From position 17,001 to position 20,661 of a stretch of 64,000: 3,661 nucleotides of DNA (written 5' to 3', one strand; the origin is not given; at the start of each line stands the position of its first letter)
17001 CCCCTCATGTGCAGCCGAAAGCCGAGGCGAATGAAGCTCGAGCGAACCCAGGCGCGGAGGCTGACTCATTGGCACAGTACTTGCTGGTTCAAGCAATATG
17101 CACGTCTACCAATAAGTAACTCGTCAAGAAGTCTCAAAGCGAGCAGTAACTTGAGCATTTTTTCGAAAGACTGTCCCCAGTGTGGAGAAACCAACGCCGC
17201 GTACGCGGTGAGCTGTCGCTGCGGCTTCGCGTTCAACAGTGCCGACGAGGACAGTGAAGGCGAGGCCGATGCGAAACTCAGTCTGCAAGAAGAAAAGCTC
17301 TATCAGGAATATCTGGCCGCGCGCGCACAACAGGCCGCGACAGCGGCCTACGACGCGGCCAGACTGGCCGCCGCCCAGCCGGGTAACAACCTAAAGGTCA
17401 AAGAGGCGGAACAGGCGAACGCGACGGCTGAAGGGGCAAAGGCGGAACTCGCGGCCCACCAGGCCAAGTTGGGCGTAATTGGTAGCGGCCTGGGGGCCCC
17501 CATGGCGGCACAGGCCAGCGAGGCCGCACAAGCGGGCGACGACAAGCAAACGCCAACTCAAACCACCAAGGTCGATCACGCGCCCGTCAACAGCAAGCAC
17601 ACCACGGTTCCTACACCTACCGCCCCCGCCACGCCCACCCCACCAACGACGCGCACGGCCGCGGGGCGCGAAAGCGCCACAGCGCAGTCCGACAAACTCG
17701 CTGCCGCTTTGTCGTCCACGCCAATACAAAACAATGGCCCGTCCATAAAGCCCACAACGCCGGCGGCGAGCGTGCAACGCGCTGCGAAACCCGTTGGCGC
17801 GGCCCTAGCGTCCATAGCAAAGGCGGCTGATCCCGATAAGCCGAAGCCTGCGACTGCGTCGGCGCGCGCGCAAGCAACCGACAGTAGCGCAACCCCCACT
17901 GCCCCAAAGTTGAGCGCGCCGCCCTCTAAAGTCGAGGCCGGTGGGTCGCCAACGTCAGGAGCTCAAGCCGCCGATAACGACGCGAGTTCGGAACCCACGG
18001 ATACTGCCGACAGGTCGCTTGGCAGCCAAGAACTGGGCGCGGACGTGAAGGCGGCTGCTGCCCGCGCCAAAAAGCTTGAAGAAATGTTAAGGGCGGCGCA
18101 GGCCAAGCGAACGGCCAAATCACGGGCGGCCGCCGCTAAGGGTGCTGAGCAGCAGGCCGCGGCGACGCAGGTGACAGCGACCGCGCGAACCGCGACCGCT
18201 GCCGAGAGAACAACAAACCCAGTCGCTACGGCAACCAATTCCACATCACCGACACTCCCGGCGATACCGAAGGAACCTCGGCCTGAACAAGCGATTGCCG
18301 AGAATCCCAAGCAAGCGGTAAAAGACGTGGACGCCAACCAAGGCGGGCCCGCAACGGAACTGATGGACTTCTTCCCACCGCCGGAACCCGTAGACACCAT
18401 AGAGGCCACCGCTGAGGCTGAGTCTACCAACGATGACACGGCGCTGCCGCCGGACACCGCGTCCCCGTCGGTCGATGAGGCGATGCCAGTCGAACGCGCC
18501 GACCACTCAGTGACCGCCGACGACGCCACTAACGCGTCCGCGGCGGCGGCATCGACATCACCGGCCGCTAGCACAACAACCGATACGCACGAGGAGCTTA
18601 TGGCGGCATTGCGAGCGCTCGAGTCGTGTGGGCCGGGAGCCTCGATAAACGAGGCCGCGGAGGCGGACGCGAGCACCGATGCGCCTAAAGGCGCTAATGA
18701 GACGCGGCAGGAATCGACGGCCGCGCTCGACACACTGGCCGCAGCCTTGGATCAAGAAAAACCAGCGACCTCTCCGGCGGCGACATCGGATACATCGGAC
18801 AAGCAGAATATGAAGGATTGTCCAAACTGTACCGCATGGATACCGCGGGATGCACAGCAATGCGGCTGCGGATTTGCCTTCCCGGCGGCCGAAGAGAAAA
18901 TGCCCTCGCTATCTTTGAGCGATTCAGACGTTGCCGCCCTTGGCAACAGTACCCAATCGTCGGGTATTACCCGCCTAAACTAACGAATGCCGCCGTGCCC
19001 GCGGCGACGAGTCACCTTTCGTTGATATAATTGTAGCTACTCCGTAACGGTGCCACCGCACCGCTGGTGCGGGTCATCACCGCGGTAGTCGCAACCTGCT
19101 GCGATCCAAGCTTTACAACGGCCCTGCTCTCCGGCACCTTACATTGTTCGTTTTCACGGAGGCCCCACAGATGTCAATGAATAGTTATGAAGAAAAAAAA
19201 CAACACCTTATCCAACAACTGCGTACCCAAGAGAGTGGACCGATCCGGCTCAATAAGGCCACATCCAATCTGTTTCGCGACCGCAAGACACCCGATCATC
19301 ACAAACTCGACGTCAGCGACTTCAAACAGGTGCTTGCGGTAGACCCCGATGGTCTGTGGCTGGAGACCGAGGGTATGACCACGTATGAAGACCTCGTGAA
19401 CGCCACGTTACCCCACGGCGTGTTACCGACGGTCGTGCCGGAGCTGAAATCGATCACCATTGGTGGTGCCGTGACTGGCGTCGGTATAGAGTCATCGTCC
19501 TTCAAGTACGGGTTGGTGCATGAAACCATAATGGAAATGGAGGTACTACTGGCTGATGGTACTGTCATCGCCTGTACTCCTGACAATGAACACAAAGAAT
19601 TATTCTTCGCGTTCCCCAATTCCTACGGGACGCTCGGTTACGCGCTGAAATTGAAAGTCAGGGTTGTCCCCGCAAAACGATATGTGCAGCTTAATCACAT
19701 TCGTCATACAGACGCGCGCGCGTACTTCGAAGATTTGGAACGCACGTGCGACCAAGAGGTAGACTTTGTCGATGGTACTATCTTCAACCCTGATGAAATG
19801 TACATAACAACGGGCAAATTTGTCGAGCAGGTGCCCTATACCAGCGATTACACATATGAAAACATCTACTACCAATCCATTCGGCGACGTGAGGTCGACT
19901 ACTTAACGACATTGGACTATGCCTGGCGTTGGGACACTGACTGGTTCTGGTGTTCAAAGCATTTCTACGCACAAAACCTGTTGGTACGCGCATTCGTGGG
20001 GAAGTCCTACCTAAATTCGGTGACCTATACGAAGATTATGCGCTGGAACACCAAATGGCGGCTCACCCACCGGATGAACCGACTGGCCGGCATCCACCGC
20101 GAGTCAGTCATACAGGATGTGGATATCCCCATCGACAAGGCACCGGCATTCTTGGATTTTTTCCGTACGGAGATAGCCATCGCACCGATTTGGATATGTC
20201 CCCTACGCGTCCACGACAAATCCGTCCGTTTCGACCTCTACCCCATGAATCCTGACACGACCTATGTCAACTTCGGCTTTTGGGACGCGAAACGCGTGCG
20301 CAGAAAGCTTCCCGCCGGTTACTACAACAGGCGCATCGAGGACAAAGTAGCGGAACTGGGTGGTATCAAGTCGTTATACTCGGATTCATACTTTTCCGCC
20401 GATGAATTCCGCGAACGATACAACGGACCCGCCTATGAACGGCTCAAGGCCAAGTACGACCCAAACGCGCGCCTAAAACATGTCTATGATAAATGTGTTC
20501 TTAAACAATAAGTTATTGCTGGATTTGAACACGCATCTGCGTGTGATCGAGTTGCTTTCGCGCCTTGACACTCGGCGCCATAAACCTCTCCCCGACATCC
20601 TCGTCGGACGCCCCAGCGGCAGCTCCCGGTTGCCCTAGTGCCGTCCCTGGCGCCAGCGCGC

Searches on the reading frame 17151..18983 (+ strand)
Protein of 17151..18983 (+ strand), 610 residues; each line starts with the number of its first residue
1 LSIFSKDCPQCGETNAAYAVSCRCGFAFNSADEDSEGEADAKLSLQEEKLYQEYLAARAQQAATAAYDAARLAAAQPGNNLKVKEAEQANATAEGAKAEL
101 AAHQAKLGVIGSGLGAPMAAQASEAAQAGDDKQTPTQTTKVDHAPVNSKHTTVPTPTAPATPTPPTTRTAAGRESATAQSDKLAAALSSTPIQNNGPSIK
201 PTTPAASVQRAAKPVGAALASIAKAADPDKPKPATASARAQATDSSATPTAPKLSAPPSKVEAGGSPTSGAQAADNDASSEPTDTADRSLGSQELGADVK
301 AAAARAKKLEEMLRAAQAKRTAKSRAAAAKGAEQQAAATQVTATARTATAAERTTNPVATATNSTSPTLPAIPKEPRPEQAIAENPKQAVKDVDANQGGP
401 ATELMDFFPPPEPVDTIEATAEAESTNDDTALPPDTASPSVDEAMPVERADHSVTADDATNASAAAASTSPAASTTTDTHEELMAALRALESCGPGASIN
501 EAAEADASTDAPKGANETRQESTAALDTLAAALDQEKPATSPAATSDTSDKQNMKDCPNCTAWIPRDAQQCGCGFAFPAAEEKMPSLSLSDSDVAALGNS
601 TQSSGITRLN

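Call 3: search_protein_families(library=pfam, proteins=[window:17151-18983:+], max_evalue=1)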
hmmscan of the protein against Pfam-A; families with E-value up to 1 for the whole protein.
window:17151-18983:+ (610 aa): 3 families
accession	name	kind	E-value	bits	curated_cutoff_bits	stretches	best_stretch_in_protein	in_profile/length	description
PF10571.15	UPF0547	-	1.4e-09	38.3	29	2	6-30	1-26/26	Uncharacterised protein family UPF0547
PF05207.18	Zn_ribbon_CSL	-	0.00076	19.6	29.2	1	11-36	10-35/55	CSL zinc finger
PF23580.1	Znf_XAF1_N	-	0.41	10.6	27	1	553-566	4-17/30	XIAP-associated factor 1-like, N-terminal zinc finger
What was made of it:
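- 17151..18983 (+): Paralog C, 610 aa, long form. N-ribbon 17172-17222, hairpin, about 430 aa of Ala/Pro/Thr-rich low-complexity linker, C-ribbon 18819-18869, then the tail motif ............. PF10571 38.3 bits, two stretches (call 3).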

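Call 4: search_protein_families(library=ncbifam, proteins=[window:17151-18983:+], max_evalue=1)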
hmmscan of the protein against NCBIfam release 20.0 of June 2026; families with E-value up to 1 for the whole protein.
window:17151-18983:+ (610 aa): 2 families
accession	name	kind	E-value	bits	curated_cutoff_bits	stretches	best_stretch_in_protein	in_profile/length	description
NF041910.1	HVO_0416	equivalog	0.072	13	80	0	550-574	30-55/58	HVO_0416 family zinc finger protein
TIGR02605.1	CxxC_CxxC_SSSS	subfamily_domain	0.68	10.1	31.3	1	6-29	27-49/52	FmdB family zinc ribbon protein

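Call 17: find_homologous_proteins(query=window:17151-18983:+)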
Query window:17151-18983:+ (610 aa): 20 proteins with E <= 0.001 among 8000 candidates.
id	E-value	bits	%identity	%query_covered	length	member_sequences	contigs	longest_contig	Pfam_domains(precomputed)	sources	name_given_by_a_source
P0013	0.0e+0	1232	100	100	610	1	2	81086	PF10571.16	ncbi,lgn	ncbi:MAG: hypothetical protein ACE5NW_02205 [Acidiferrobacterales bacterium]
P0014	4.8e-43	166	69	10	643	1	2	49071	PF10571.16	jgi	jgi:hypothetical protein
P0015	7.1e-43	166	58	19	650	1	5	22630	PF10571.16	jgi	jgi:hypothetical protein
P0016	3.0e-42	164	73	10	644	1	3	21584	PF10571.16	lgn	-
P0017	4.0e-42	163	60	18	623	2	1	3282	PF10571.16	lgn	-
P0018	1.2e-41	162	60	9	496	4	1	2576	PF10571.16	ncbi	-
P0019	1.2e-39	155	71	10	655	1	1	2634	PF10571.16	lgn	-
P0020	9.4e-39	152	52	11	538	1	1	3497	PF10571.16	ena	-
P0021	3.2e-38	151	68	13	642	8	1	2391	PF10571.16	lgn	-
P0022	4.1e-38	150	57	19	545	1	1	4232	PF10571.16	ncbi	ncbi:MAG: zinc ribbon domain-containing protein [Acidiferrobacterales bacterium]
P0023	1.6e-37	148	59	16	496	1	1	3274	PF10571.16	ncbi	-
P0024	3.8e-37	147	58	19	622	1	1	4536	PF10571.16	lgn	-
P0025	2.3e-36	144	71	10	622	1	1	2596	PF10571.16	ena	-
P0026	8.0e-35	139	62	18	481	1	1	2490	PF10571.16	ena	-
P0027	8.4e-34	136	69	9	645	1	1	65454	PF10571.16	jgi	jgi:hypothetical protein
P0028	1.8e-33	135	55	18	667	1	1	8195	PF10571.16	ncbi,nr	ncbi:MAG: hypothetical protein BMS9Abin10_0245 [Gammaproteobacteria bacterium]|nr:MAG: hypothetical 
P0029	3.3e-30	124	58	19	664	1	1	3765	PF10571.16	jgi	jgi:nicotinate-nucleotide--dimethylbenzimidazole phosphoribosyltransferase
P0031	8.0e-15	73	53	13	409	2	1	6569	PF10571.16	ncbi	-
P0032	1.6e-6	46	37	18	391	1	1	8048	PF10571.16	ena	-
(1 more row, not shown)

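Call 18: find_encoding_contigs(protein=P0027, flank=7000, max_places=2)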
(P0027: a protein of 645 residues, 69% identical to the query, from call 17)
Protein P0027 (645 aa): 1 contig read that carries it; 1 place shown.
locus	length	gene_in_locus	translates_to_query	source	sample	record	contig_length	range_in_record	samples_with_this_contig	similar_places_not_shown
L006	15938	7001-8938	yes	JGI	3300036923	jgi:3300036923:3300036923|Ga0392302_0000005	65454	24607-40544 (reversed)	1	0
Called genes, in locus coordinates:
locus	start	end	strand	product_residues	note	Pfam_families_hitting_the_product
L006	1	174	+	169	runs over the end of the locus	PF25559:DUF7931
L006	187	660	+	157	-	PF00877:NLPC_P60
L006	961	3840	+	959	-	PF16078:2-oxogl_dehyd_N, PF00676:E1_dh, PF02779:Transket_pyr, PF16870:OxoGdeHyase_C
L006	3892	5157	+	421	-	PF00364:Biotin_lipoyl, PF02817:E3_binding, PF00198:2-oxoacid_dh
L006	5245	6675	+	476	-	PF00890:FAD_binding_2, PF01134:GIDA, PF01262:AlaDh_PNT_C (faint), PF07992:Pyr_redox_2, PF12831:FAD_oxidored (weak), PF13738:Pyr_redox_3 (weak), PF00070:Pyr_redox, PF02852:Pyr_redox_dim, +4 more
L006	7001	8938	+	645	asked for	PF10571:UPF0547 (faint)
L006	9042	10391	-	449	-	PF01565:FAD_binding_4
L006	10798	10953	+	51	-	-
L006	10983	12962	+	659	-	PF00009:GTP_EFTU (faint), PF00350:Dynamin_N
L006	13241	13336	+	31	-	-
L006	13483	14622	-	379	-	PF01636:APH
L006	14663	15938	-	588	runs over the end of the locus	PF00180:Iso_dh, PF00571:CBS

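Call 19: find_encoding_contigs(protein=P0014, flank=7000, max_places=2)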
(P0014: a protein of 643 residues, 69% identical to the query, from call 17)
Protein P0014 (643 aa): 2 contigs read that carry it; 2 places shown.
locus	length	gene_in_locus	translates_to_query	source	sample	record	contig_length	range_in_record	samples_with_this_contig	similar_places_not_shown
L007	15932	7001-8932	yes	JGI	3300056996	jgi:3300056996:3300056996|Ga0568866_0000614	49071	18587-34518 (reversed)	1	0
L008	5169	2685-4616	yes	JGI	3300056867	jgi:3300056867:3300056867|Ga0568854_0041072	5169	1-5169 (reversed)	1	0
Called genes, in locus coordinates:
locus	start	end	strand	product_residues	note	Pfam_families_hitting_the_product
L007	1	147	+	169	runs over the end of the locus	PF25559:DUF7931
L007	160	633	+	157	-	PF00877:NLPC_P60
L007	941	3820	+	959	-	PF16078:2-oxogl_dehyd_N, PF00676:E1_dh, PF02779:Transket_pyr, PF16870:OxoGdeHyase_C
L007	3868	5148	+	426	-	PF00364:Biotin_lipoyl, PF02817:E3_binding, PF00198:2-oxoacid_dh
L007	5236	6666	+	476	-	PF00890:FAD_binding_2, PF01134:GIDA (weak), PF01262:AlaDh_PNT_C (faint), PF07992:Pyr_redox_2, PF12831:FAD_oxidored (weak), PF13738:Pyr_redox_3 (weak), PF00070:Pyr_redox, PF02852:Pyr_redox_dim, +4 more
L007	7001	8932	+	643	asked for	PF10571:UPF0547 (weak)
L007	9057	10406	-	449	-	PF01565:FAD_binding_4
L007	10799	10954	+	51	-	-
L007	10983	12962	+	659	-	PF00009:GTP_EFTU (faint), PF00350:Dynamin_N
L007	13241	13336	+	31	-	-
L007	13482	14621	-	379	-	PF01636:APH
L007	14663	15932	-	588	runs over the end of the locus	PF00180:Iso_dh, PF00571:CBS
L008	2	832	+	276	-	?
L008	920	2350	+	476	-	PF00890:FAD_binding_2, PF01134:GIDA (weak), PF01262:AlaDh_PNT_C (faint), PF07992:Pyr_redox_2, PF12831:FAD_oxidored (weak), PF13738:Pyr_redox_3 (weak), PF00070:Pyr_redox, PF02852:Pyr_redox_dim, +4 more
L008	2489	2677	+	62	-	-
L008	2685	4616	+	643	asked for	PF10571:UPF0547 (weak)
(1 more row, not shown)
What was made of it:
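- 17151..18983 (+): Orthologs P0014-P0029 always follow sucA-sucB-lpdA (calls 17-19).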

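Call 45: search_protein_families(library=ncbifam, proteins=[L006:9042-10391:-], max_evalue=0.001)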
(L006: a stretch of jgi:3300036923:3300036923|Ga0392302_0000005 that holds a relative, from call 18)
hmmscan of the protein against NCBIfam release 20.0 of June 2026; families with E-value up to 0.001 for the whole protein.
L006:9042-10391:- (449 aa): 4 families
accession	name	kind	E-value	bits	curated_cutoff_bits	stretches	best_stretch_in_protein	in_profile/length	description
NF053785.1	DcplphribOxDprE1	equivalog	8.9e-15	54.8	500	1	41-198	53-211/449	decaprenylphosphoryl-beta-D-ribose oxidase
NF041226.1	BagK_FevA1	equivalog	1.8e-09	36.5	800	1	57-196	94-232/453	bagremycin/ferroverdin biosynthesis FAD-dependent oxygenase BagK/FevA1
NF041227.1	BagG_FevA2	exception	1.2e-07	30.8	850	1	58-202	99-242/455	bagremycin/ferroverdin biosynthesis FAD-dependent oxygenase BagG/FevA2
TIGR01678.1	FAD_lactone_ox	subfamily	0.00018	20.6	396.8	1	56-170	68-180/438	sugar 1,4-lactone oxidase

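Call 56: search_protein_families(library=padloc, proteins=[window:17151-18983:+], max_evalue=0.1)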
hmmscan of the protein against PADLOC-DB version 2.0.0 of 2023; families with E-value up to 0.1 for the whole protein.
window:17151-18983:+ (610 aa): 0 families
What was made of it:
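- On Known anti-phage defence or phage protein families: PADLOC returned 0 families (call 56).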

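Call 57: search_protein_families(library=phrogs, proteins=[window:17151-18983:+], max_evalue=0.1)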
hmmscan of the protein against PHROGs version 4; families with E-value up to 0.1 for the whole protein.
window:17151-18983:+ (610 aa): 3 families
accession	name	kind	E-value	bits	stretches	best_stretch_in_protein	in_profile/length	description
phrog_8436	-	unknown function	0.0004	21.4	1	543-579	52-89/110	-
phrog_17537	-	unknown function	0.0012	19.5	0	548-583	52-88/234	-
phrog_6332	-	unknown function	0.02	15.8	1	7-49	9-50/60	-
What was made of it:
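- On Known anti-phage defence or phage protein families: The best PHROGs hit is E=4e-4, over ribbon residues only (call 57).
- Tried and rejected: PADLOC and PHROGs gave nothing meaningful (calls 56, 57).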

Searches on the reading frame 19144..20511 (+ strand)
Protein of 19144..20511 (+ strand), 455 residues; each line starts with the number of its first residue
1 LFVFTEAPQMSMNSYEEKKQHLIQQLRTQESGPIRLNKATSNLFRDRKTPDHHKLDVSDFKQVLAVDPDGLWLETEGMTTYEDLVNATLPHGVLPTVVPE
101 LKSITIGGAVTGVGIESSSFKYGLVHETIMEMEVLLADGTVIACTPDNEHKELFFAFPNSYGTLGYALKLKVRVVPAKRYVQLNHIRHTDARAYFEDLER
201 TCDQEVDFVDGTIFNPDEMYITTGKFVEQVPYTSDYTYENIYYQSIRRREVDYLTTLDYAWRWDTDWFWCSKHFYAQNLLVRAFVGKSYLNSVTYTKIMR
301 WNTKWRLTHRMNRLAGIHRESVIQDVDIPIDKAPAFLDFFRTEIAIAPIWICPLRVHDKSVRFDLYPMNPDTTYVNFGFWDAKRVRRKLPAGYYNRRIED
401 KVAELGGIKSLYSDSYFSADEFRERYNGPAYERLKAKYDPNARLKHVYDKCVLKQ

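Call 45: search_protein_families(library=ncbifam, proteins=[window:19144-20511:+], max_evalue=0.001)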
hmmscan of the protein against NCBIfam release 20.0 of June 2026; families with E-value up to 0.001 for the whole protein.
window:19144-20511:+ (455 aa): 4 families
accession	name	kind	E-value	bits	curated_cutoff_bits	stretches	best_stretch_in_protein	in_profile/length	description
NF053785.1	DcplphribOxDprE1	equivalog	5.4e-15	55.5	500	1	55-178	61-184/449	decaprenylphosphoryl-beta-D-ribose oxidase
TIGR01678.1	FAD_lactone_ox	subfamily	3.5e-07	29.5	396.8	1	62-181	68-185/438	sugar 1,4-lactone oxidase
TIGR00387.1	glcD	equivalog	4.4e-06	25.8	567.9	1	58-179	49-175/413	glycolate oxidase subunit GlcD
NF041227.1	BagG_FevA2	exception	9.2e-06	24.5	850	1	64-180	99-213/455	bagremycin/ferroverdin biosynthesis FAD-dependent oxygenase BagG/FevA2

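Call 74: search_protein_families(library=pfam, proteins=[window:19144-20511:+], max_evalue=0.01)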
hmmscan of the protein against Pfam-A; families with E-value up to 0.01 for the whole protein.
window:19144-20511:+ (455 aa): 1 family
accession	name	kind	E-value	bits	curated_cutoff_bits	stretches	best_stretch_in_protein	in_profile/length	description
PF01565.28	FAD_binding_4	-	1.1e-13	51.5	26.4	1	33-144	26-138/139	FAD binding domain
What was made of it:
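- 19144..20511 (+): FAD_binding_4 (VAO-type) flavoprotein. The most widely conserved neighbour of family members. PF01565 (call 74).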

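Call 75: search_solved_structures(query=window:19144-20511:+, max_evalue=0.001)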
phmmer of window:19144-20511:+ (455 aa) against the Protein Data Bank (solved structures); distinct sequences matched with E-value up to 0.001: 34.
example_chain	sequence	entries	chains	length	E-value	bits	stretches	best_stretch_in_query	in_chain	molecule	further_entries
6yaq_A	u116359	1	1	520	1.7e-14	56.6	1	74-212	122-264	Cytokinin dehydrogenase 8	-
8cj9_A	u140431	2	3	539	1.9e-14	56.4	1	74-212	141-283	cytokinin dehydrogenase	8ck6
4ml8_A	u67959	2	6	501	3.3e-13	52.3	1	74-213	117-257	Cytokinin oxidase 2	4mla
3s1f_A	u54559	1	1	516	9.2e-13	50.9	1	65-229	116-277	Cytokinin dehydrogenase 1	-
8qvt_A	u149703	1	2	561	1.4e-12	50.3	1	63-202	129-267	cytokinin dehydrogenase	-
2qpm_A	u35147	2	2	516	2.3e-12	49.5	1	65-229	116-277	Cytokinin dehydrogenase 1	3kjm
3s1d_A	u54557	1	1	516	2.4e-12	49.5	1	65-229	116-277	Cytokinin dehydrogenase 1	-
2qkn_A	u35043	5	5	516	2.4e-12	49.5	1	65-229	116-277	Cytokinin dehydrogenase 1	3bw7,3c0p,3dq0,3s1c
3s1e_A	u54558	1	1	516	2.4e-12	49.5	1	65-229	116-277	Cytokinin dehydrogenase 1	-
1w1o_A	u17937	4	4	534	4.7e-12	48.5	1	65-229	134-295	CYTOKININ DEHYDROGENASE 1 | CYTOKININ DEHYDROGENASE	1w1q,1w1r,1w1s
2exr_A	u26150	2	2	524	1.7e-11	46.7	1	72-214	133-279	Cytokinin dehydrogenase 7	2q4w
6c80_A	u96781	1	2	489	1e-09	40.9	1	63-212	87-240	cytokinin oxidase LuCKX1.1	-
4o95_A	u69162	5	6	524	3.1e-09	39.2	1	70-200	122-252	Cytokinin dehydrogenase 4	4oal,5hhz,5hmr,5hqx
6yao_A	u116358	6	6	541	3.5e-09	39.1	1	70-200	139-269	Cytokinin dehydrogenase 4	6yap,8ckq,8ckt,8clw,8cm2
21gt_B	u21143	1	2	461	1.3e-08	37.2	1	55-178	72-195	Decaprenylphosphoryl-beta-D-ribose oxidase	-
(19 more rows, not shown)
